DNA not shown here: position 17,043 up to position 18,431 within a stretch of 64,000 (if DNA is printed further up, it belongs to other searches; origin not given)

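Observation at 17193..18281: Circularly permuted TPP-binding beta subunit in a 2-oxoacid:ferredoxin oxidoreductase operon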

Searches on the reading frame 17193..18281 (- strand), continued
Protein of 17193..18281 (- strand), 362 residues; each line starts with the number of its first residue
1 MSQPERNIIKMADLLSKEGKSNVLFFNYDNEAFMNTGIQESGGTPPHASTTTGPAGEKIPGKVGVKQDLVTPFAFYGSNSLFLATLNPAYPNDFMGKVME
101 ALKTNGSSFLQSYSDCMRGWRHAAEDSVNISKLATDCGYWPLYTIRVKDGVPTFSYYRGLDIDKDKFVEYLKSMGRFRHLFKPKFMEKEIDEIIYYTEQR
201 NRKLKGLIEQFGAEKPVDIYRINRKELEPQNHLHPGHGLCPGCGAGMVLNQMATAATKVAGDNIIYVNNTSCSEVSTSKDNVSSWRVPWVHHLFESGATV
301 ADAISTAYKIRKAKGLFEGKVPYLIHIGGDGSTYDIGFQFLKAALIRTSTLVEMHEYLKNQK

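Call 30: fold_search(model_id=the predicted structure, library=pdb)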
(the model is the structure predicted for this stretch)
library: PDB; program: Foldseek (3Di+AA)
matches with E <= 10: 412; with E <= 0.001: 24
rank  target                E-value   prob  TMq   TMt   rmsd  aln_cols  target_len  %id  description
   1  9bt4_C                4.2e-08  1.00  0.40  0.49   8.3       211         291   33  Pyruvate:Ferredoxin Oxidoreductase from Methanosarcina acetivorans (released 2024-10-09)
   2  7plm_A                2.8e-05  1.00  0.36  0.12  13.4       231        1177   18  CryoEM reconstruction of pyruvate ferredoxin oxidoreductase (PFOR) in anaerobic conditions (released 2022-03-23)
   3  6cio_F                4.5e-05  1.00  0.35  0.13  10.3       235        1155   18  Pyruvate:ferredoxin oxidoreductase from Moorella thermoacetica with lactyl-TPP bound (released 2018-03-28)
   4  6ciq_B                4.8e-05  1.00  0.36  0.12  10.3       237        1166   18  Pyruvate:ferredoxin oxidoreductase from Moorella thermoacetica with coenzyme A bound (released 2018-03-28)
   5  5exe_C                6.9e-05  1.00  0.34  0.38   9.1       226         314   26  Crystal structure of oxalate oxidoreductase from Moorella thermoacetica bound with carboxy-TPP adduct (released 2015-12-30)
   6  6cip_A                7.3e-05  1.00  0.33  0.12  10.6       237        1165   16  Pyruvate:ferredoxin oxidoreductase from Moorella thermoacetica with acetyl-TPP bound (released 2018-03-28)
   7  5exd_F                9.9e-05  1.00  0.30  0.35   2.1       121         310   35  Crystal structure of oxalate oxidoreductase from Moorella thermoacetica bound with carboxy-di-oxido-methyl-TPP (COOM-T (released 2015-12-30)
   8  6cin_A                1.0e-04  1.00  0.36  0.12  10.3       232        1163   18  Crystal structure of pyruvate:ferredoxin oxidoreductase from Moorella thermoacetica (released 2018-03-28)
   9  6cio_A                1.0e-04  1.00  0.35  0.12  10.4       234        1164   18  Pyruvate:ferredoxin oxidoreductase from Moorella thermoacetica with lactyl-TPP bound (released 2018-03-28)
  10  6cin_B                1.1e-04  1.00  0.35  0.12  10.6       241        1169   18  Crystal structure of pyruvate:ferredoxin oxidoreductase from Moorella thermoacetica (released 2018-03-28)
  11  5c4i_C                1.2e-04  1.00  0.31  0.36   2.0       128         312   34  Structure of an Oxalate Oxidoreductase (released 2015-07-01)
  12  6cin_F                1.2e-04  1.00  0.36  0.13  10.3       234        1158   19  Crystal structure of pyruvate:ferredoxin oxidoreductase from Moorella thermoacetica (released 2018-03-28)
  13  6ciq_C                1.2e-04  1.00  0.35  0.13  10.5       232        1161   17  Pyruvate:ferredoxin oxidoreductase from Moorella thermoacetica with coenzyme A bound (released 2018-03-28)
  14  1b0p_A                1.3e-04  1.00  0.37  0.12  13.4       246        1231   20  CRYSTAL STRUCTURE OF PYRUVATE-FERREDOXIN OXIDOREDUCTASE FROM DESULFOVIBRIO AFRICANUS (released 1999-04-23)
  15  6cin_E                1.3e-04  1.00  0.33  0.12  11.0       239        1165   19  Crystal structure of pyruvate:ferredoxin oxidoreductase from Moorella thermoacetica (released 2018-03-28)
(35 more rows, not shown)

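Call 31: list_cluster_members(proteins=[P0121, P0122, P0125, P0126, P0127, P0129, P0130, P0131, P0133, P0213])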
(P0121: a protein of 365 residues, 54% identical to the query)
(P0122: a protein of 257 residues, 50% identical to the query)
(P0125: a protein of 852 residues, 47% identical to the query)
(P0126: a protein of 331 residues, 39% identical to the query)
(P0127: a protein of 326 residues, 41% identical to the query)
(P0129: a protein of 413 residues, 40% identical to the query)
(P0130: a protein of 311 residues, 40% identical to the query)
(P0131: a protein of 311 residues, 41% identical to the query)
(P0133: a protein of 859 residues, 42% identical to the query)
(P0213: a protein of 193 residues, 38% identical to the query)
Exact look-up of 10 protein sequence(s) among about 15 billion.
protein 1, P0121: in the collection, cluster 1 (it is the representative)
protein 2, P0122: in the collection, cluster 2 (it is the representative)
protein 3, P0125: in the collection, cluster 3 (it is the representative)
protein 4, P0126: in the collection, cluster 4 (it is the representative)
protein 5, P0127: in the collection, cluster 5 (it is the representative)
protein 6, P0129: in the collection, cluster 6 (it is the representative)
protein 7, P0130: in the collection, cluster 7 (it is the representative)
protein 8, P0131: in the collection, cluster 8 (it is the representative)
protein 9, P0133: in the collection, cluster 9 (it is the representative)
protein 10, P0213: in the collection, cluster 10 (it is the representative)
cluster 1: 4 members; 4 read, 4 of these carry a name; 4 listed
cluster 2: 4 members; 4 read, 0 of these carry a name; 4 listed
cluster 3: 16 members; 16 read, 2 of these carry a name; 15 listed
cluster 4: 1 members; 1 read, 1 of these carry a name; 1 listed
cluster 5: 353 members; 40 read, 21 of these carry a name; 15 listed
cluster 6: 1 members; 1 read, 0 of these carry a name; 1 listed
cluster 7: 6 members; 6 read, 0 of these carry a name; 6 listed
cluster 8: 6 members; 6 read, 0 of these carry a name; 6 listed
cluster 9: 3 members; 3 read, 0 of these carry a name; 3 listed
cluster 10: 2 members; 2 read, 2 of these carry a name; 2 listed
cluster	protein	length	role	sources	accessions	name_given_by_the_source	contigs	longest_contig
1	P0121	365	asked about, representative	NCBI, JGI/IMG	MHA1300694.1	MAG: hypothetical protein ACTSO9_14855 [Candidatus Helarchaeota archaeon]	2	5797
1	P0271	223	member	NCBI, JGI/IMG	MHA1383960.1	MAG: hypothetical protein ACTSR3_09440 [Candidatus Helarchaeota archaeon]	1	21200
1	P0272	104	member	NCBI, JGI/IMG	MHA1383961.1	MAG: hypothetical protein ACTSR3_09445 [Candidatus Helarchaeota archaeon]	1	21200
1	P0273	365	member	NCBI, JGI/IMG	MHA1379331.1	MAG: hypothetical protein ACTSRG_13190 [Candidatus Helarchaeota archaeon]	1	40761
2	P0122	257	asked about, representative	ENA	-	-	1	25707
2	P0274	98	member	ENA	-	-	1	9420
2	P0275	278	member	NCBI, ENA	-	-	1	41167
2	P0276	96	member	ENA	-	-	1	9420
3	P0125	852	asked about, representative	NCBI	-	-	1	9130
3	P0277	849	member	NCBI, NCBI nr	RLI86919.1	MAG: hypothetical protein DRO76_03150 [Candidatus Altiarchaeales archaeon]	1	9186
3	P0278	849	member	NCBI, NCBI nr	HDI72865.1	MAG TPA: hypothetical protein ENF58_01895 [Candidatus Altiarchaeales archaeon] | hypothetical protein [Candidatus Altiarchaeales archaeon]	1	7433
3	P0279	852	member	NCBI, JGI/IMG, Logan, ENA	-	-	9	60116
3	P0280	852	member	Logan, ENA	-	-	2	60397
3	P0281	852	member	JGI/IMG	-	-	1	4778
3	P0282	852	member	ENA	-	-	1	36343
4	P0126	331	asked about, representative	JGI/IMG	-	pyruvate ferredoxin oxidoreductase beta subunit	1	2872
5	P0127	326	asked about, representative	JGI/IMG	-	-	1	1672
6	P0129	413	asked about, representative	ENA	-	-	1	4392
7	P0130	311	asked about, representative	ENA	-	-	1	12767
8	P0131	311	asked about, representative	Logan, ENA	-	-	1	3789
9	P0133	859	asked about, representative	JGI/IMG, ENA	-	-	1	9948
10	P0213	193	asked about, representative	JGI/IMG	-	pyruvate ferredoxin oxidoreductase beta subunit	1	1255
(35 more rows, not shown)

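Call 50: find_homologous_proteins(query=P0122, max_evalue=1e-10)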
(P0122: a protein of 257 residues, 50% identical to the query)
Query P0122 (257 aa): 989 proteins with E <= 1e-10 among 1350 candidates; the best 120 are listed.
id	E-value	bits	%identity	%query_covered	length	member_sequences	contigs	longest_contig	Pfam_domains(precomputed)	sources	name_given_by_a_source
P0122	7.9e-173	591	100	100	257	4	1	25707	-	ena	-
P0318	5.0e-125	434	70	99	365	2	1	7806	-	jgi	jgi:pyruvate/2-oxoacid:ferredoxin oxidoreductase beta subunit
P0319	2.2e-124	432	70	99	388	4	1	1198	-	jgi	jgi:pyruvate/2-oxoacid:ferredoxin oxidoreductase beta subunit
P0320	2.9e-122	425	69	99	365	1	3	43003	-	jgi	jgi:pyruvate ferredoxin oxidoreductase beta subunit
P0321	1.1e-120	420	72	97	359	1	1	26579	-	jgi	jgi:pyruvate/2-oxoacid:ferredoxin oxidoreductase beta subunit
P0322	3.7e-120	418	70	99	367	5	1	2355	-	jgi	-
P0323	1.1e-118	413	69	99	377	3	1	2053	-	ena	-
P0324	1.6e-118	413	68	99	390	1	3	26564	-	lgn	-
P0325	4.1e-118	412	68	99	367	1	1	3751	-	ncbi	-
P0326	3.1e-114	399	63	99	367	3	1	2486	-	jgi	-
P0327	1.6e-113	397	66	99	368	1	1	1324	-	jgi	-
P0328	8.3e-113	394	65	99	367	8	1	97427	-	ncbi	ncbi:MAG: hypothetical protein ACTSRK_04005 [Promethearchaeota archaeon]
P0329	1.1e-112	394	64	99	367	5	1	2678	-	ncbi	ncbi:MAG: hypothetical protein ACTSWW_13105 [Promethearchaeota archaeon]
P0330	1.3e-112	393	66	99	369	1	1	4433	-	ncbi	-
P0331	1.7e-112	393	64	99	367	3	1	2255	-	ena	-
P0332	3.6e-110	386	62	99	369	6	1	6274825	PF02775.27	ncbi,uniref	ncbi:hypothetical protein [Candidatus Lokiarchaeum ossiferum]|uniref:hypothetical protein n=1 Tax=Ca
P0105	9.1e-86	306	55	98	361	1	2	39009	-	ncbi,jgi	ncbi:MAG: hypothetical protein ACTSO9_00015 [Candidatus Helarchaeota archaeon]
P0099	5.0e-83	297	53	98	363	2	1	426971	-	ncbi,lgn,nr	ncbi:MAG: hypothetical protein JW776_03725 [Candidatus Lokiarchaeota archaeon]|nr:hypothetical prote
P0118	6.9e-77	276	52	92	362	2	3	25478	-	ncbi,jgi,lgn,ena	ncbi:MAG: hypothetical protein ACTSRP_05990 [Candidatus Helarchaeota archaeon]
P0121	5.0e-73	264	51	98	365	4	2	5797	-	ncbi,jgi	ncbi:MAG: hypothetical protein ACTSO9_14855 [Candidatus Helarchaeota archaeon]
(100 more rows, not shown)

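Call 51: find_encoding_contigs(protein=P0332, flank=8000, max_places=2)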
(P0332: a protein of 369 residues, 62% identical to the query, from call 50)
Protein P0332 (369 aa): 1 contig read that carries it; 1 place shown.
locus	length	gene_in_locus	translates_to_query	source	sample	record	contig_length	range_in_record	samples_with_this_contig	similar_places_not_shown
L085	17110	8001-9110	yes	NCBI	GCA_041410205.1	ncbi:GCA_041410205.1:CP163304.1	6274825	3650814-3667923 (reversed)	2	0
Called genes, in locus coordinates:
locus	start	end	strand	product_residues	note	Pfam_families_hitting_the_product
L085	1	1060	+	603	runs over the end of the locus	PF04055:Radical_SAM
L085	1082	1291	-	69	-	PF24461:DUF7576 (faint)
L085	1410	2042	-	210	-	PF04961:FTCD_C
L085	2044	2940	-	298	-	PF07837:FTCD_N, PF02971:FTCD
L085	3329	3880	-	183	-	PF00025:Arf, PF00071:Ras, PF03029:ATP_bind_1 (faint), PF08477:Roc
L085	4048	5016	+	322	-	-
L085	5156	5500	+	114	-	-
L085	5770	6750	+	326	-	PF01558:POR, PF00037:Fer4 (faint), PF12797:Fer4_2 (faint), PF13237:Fer4_10 (weak), PF14697:Fer4_21, PF12838:Fer4_7, PF13187:Fer4_9 (weak), PF13484:Fer4_16 (faint)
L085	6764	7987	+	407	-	PF01855:POR_N, PF17147:PFOR_II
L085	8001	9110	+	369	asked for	PF02775:TPP_enzyme_C (faint)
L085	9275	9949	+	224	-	PF00881:Nitroreductase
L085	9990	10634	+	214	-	PF00300:His_Phos_1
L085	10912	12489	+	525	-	-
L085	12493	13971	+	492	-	-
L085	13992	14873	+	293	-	PF01569:PAP2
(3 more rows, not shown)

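Call 57: find_encoding_contigs(protein=P0121, flank=5000, max_places=2)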
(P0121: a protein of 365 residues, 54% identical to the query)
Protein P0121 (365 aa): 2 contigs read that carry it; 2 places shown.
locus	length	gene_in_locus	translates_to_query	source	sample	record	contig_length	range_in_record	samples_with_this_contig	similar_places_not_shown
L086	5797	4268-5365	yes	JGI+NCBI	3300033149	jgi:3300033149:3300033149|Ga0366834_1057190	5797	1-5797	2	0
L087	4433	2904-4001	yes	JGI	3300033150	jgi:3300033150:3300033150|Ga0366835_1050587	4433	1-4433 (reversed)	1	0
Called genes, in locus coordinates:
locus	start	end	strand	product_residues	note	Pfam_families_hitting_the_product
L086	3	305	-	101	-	?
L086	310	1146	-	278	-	PF00149:Metallophos (weak), PF12850:Metallophos_2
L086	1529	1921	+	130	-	PF00571:CBS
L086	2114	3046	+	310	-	PF01558:POR, PF12797:Fer4_2 (faint), PF12837:Fer4_6 (faint), PF12838:Fer4_7, PF13237:Fer4_10, PF14697:Fer4_21, PF13187:Fer4_9 (weak), PF00037:Fer4 (weak), +1 more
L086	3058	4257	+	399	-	PF01855:POR_N, PF17147:PFOR_II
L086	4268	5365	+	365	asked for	-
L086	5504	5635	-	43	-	PF00515:TPR_1, PF07719:TPR_2 (weak), PF13181:TPR_8 (weak)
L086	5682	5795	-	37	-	?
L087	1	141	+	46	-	?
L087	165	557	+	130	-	PF00571:CBS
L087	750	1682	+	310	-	PF01558:POR, PF12797:Fer4_2 (faint), PF12837:Fer4_6 (faint), PF12838:Fer4_7, PF13237:Fer4_10, PF14697:Fer4_21, PF13187:Fer4_9 (weak), PF00037:Fer4 (weak), +1 more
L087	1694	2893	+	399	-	PF01855:POR_N, PF17147:PFOR_II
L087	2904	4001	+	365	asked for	-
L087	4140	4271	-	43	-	PF00515:TPR_1, PF07719:TPR_2 (weak), PF13181:TPR_8 (weak)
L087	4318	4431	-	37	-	?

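Call 58: find_encoding_contigs(protein=P0105, flank=5000, max_places=2)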
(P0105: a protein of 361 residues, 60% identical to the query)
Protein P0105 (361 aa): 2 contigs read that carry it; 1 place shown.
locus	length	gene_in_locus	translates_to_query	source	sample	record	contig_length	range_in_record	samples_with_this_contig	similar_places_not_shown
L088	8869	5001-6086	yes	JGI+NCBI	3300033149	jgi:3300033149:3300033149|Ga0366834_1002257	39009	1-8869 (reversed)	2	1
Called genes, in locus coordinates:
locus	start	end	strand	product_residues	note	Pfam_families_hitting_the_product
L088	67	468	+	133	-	-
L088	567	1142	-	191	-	-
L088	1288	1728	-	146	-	-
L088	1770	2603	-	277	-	-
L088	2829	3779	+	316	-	PF01558:POR, PF13484:Fer4_16 (faint), PF12837:Fer4_6 (faint), PF13187:Fer4_9 (weak), PF13237:Fer4_10 (weak), PF14697:Fer4_21, PF12838:Fer4_7 (weak), PF00037:Fer4 (weak), +1 more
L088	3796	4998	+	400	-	PF01855:POR_N, PF17147:PFOR_II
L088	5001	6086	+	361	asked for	-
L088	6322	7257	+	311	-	PF00294:PfkB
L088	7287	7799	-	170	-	-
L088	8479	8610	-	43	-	-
